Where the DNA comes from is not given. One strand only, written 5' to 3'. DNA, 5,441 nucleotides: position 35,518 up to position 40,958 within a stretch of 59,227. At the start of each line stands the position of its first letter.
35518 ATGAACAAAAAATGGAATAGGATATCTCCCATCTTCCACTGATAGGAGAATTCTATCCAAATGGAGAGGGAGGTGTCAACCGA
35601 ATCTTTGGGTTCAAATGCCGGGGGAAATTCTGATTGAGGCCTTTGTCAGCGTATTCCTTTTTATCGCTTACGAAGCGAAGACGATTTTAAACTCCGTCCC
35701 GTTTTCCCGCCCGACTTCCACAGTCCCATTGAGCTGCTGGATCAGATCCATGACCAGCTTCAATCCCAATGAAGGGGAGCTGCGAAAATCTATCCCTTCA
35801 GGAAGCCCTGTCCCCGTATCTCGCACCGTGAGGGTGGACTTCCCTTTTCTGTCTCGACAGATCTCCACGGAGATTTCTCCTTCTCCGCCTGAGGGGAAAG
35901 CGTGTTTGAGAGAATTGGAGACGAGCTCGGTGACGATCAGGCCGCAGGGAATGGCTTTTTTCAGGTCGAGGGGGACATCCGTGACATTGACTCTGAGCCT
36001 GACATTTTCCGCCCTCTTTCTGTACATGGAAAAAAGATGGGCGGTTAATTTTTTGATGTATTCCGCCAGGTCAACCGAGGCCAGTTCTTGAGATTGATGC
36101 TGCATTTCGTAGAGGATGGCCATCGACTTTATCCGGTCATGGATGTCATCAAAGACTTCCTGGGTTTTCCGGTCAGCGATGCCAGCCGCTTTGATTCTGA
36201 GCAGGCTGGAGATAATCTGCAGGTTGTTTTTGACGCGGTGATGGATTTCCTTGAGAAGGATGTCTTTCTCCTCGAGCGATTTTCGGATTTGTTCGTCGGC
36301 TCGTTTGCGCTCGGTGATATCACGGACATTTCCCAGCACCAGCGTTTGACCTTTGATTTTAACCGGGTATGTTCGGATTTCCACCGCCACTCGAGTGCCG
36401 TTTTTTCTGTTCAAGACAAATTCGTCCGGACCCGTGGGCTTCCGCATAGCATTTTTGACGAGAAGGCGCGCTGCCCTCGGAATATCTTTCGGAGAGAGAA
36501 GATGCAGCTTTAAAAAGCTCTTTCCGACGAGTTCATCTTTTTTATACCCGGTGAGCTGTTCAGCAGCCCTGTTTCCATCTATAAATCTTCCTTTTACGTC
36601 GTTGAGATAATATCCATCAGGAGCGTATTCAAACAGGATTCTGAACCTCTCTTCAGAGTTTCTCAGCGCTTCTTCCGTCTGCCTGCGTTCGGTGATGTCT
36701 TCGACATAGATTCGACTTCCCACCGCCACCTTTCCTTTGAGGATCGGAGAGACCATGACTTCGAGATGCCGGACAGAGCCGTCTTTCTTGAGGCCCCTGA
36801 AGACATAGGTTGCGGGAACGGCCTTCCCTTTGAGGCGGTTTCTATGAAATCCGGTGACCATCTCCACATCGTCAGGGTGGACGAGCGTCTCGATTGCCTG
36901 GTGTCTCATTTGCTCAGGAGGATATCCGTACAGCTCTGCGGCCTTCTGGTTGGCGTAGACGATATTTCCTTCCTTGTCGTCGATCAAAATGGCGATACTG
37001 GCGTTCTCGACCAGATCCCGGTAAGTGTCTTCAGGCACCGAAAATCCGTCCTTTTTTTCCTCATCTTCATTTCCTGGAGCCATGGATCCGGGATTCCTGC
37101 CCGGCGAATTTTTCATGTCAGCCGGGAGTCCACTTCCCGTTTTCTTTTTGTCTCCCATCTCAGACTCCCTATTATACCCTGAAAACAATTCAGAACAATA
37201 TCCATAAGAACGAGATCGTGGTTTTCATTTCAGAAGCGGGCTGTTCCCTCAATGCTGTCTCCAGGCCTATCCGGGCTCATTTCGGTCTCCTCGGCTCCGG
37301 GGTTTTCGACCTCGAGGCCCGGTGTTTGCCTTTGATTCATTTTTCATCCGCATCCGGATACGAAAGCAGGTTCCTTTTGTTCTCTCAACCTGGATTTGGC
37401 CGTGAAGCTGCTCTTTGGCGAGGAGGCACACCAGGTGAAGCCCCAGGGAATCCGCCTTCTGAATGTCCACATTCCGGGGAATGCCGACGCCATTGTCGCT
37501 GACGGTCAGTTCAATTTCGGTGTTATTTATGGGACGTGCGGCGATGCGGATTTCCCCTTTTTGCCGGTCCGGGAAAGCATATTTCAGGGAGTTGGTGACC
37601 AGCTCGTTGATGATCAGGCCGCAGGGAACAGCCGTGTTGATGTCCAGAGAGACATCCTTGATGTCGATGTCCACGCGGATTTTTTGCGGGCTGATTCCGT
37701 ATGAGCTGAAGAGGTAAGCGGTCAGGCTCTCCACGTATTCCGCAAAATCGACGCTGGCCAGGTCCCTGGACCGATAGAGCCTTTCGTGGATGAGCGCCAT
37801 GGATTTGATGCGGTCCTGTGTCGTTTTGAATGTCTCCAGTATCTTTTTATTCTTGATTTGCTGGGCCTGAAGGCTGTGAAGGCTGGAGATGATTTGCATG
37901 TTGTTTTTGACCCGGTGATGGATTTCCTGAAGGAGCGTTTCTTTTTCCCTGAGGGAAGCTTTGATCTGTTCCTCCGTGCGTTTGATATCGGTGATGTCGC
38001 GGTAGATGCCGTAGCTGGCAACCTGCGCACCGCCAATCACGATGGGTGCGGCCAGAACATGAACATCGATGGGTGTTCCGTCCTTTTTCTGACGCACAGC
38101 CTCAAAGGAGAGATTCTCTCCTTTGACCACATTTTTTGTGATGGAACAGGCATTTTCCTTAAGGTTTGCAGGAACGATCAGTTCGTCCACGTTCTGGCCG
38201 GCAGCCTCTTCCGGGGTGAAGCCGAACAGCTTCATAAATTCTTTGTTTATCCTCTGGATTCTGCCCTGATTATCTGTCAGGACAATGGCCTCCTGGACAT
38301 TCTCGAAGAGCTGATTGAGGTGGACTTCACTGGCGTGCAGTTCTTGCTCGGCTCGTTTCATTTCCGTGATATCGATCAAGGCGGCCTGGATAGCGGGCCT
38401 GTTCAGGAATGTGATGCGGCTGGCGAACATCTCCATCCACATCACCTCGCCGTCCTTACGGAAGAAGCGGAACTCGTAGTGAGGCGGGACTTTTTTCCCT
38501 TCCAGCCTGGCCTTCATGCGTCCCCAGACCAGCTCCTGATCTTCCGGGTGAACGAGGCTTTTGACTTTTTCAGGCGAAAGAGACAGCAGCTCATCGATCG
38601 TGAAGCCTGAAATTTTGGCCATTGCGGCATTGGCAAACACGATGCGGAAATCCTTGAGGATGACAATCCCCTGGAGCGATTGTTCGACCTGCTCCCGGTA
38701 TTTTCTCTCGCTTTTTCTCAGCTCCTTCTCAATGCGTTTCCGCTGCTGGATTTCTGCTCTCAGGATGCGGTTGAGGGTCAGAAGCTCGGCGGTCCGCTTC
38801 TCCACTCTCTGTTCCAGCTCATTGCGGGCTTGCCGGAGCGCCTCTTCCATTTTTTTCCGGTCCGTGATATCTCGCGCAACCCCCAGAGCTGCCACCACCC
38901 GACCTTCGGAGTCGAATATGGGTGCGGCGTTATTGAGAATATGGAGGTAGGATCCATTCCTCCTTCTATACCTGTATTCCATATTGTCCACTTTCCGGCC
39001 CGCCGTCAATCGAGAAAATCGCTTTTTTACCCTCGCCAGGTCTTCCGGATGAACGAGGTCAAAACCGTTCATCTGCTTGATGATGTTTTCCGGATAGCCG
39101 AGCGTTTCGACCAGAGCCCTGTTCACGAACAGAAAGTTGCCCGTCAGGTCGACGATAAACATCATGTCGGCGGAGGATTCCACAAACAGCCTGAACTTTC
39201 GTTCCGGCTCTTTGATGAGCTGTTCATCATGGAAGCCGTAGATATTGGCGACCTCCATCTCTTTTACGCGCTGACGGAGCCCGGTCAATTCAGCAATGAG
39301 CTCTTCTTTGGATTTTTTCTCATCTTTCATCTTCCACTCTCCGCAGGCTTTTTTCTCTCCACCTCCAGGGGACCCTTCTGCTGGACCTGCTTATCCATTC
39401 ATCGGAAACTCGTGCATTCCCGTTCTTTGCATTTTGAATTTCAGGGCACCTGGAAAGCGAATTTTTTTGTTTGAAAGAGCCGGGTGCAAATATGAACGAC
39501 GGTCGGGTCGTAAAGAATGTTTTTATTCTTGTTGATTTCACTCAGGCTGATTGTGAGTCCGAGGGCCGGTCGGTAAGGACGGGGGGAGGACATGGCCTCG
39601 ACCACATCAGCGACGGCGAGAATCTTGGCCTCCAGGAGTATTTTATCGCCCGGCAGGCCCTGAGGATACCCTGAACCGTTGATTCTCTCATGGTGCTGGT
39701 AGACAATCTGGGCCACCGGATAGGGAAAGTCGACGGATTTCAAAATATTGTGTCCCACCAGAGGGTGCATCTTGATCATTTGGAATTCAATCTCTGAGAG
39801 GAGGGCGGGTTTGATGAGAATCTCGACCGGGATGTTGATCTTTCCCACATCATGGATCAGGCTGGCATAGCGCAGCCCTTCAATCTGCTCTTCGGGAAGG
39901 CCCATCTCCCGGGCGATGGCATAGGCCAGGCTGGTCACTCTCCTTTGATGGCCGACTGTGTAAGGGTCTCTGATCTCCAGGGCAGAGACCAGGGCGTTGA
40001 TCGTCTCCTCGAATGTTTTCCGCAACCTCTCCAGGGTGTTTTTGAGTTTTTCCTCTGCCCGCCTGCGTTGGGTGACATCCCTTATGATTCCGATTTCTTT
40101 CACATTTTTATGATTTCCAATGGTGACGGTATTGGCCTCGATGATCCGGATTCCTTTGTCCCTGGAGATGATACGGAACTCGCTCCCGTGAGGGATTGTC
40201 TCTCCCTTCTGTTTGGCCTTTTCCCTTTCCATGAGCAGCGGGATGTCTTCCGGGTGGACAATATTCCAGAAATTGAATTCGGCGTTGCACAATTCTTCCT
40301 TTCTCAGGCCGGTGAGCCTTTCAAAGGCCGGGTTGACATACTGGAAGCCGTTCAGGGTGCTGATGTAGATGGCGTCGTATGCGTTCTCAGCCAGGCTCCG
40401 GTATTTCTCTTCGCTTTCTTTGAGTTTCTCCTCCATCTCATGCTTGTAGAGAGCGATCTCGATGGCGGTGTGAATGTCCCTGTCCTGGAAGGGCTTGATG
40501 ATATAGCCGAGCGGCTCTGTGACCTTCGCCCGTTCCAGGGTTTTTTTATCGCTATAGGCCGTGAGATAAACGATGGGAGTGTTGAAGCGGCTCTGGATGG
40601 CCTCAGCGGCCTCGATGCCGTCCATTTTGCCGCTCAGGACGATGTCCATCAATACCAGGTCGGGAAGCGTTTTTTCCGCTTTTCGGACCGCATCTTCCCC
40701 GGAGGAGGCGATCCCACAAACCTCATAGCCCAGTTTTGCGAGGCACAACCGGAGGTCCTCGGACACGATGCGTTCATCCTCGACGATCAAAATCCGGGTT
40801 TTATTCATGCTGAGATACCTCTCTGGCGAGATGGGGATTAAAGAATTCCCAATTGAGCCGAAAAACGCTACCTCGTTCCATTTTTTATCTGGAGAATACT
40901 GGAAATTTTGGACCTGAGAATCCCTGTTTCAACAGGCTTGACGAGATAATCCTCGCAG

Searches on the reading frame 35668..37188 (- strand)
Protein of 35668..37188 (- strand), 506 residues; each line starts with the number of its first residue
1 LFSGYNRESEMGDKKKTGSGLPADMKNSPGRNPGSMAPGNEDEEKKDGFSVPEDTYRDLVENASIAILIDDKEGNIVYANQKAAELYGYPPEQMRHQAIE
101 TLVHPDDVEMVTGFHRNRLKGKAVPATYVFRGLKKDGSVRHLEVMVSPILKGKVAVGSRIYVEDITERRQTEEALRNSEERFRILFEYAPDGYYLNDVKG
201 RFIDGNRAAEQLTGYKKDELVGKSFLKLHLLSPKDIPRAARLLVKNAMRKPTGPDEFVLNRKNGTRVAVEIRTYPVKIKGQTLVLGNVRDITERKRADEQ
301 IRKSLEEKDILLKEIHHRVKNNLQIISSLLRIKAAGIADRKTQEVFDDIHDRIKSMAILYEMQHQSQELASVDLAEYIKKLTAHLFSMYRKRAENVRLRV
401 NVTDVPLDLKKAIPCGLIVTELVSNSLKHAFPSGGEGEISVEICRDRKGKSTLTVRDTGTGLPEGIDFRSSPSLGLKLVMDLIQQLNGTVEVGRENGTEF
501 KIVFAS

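Call 9: search_protein_families(library=pfam, proteins=[window:35668-37188:-], max_evalue=0.00001)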
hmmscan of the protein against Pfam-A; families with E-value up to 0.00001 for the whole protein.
window:35668-37188:- (506 aa): 8 families
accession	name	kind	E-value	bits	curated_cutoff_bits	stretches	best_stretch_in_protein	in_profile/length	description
PF13426.13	PAS_9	-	9.3e-32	109.8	27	2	190-293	1-103/103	PAS domain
PF07568.18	HisKA_2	-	1.9e-25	89.2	22.3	1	314-389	1-76/76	Histidine kinase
PF00989.32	PAS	-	1.2e-22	80.5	22.6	2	56-153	3-100/113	PAS fold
PF08448.16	PAS_4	-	5.7e-22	78.5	23.1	2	62-170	3-110/110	PAS fold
PF13188.13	PAS_8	-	4.7e-20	71.2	21.8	2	56-105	3-49/65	PAS domain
PF08447.18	PAS_3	-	8.2e-18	64.9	25.6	1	76-149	1-75/89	PAS fold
PF02518.31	HATPase_c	-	2.1e-12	47.9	26.4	1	417-503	8-106/111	Histidine kinase-, DNA gyrase B-, and HSP90-like ATPase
PF12860.13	PAS_7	-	4.4e-07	30.5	27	0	61-173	2-115/115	PAS fold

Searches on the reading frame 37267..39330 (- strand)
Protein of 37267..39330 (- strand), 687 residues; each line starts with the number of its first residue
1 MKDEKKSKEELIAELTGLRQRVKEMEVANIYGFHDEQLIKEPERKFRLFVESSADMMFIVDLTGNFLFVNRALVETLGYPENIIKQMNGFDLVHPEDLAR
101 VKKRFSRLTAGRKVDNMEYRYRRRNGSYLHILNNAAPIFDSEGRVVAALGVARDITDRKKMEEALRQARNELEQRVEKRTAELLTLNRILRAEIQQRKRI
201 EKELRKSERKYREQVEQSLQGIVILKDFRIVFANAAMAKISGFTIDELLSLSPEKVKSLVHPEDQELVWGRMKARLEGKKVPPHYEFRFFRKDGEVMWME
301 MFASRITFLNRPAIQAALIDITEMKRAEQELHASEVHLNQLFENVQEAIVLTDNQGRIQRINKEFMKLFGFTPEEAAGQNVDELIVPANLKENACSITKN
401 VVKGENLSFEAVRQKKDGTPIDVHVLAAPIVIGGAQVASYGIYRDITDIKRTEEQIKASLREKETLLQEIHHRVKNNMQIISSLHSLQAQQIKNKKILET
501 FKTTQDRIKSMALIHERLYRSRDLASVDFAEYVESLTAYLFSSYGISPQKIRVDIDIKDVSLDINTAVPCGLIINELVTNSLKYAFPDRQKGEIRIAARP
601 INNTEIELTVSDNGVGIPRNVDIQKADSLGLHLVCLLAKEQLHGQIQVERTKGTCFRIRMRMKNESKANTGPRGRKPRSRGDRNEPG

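Call 9: search_protein_families(library=pfam, proteins=[window:37267-39330:-], max_evalue=0.00001)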
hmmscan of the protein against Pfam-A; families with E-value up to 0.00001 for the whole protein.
window:37267-39330:- (687 aa): 9 families
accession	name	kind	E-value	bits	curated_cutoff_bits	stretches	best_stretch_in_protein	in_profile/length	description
PF13426.13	PAS_9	-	2e-45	153.7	27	3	347-448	2-103/103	PAS domain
PF00989.32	PAS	-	4e-41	140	22.6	3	45-155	2-113/113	PAS fold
PF08447.18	PAS_3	-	9.5e-39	132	25.6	2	67-152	2-89/89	PAS fold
PF08448.16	PAS_4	-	1.6e-29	102.8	23.1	2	50-159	1-109/110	PAS fold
PF07568.18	HisKA_2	-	9.9e-29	99.7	22.3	1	469-544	1-76/76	Histidine kinase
PF13188.13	PAS_8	-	2e-23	81.9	21.8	2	45-98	2-55/65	PAS domain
PF02518.31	HATPase_c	-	2.1e-12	47.9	26.4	1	572-662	8-109/111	Histidine kinase-, DNA gyrase B-, and HSP90-like ATPase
PF12860.13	PAS_7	-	1.3e-07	32.2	27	0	342-453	1-114/115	PAS fold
PF07536.20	HWE_HK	-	5.6e-06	27.4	22.8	1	469-534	1-63/83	HWE histidine kinase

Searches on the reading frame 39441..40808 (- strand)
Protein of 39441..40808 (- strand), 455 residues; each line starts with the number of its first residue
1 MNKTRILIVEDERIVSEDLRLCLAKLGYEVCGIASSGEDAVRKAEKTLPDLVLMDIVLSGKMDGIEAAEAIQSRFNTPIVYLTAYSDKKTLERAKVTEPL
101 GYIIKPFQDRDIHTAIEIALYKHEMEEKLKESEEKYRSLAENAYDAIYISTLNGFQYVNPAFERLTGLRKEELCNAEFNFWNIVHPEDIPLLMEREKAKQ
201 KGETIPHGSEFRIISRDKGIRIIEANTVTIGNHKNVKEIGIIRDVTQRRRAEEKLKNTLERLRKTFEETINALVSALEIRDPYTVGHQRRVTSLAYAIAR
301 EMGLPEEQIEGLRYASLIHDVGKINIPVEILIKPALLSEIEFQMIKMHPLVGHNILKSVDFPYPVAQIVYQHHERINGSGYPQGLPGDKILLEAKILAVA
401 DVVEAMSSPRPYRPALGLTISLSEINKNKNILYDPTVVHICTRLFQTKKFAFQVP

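Call 9: search_protein_families(library=pfam, proteins=[window:39441-40808:-], max_evalue=0.00001)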
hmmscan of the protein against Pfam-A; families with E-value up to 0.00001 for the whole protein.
window:39441-40808:- (455 aa): 7 families
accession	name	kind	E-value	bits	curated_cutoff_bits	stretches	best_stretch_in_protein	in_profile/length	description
PF13487.12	HD_5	-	8.5e-37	126.9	27.2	1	273-437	3-170/170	HD domain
PF00072.30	Response_reg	-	1.1e-22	80.7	30.2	1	6-117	1-111/111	Response regulator receiver domain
PF01966.28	HD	-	1.3e-18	67.8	22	1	285-406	2-116/116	HD domain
PF08447.18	PAS_3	-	9.9e-13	48.6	25.6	1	157-238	3-82/89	PAS fold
PF13188.13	PAS_8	-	1.2e-07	31.7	21.8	1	134-181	1-47/65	PAS domain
PF00989.32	PAS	-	1.1e-06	29.1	22.6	1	134-245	1-113/113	PAS fold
PF13426.13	PAS_9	-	2.2e-06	28.3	27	1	145-247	2-103/103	PAS domain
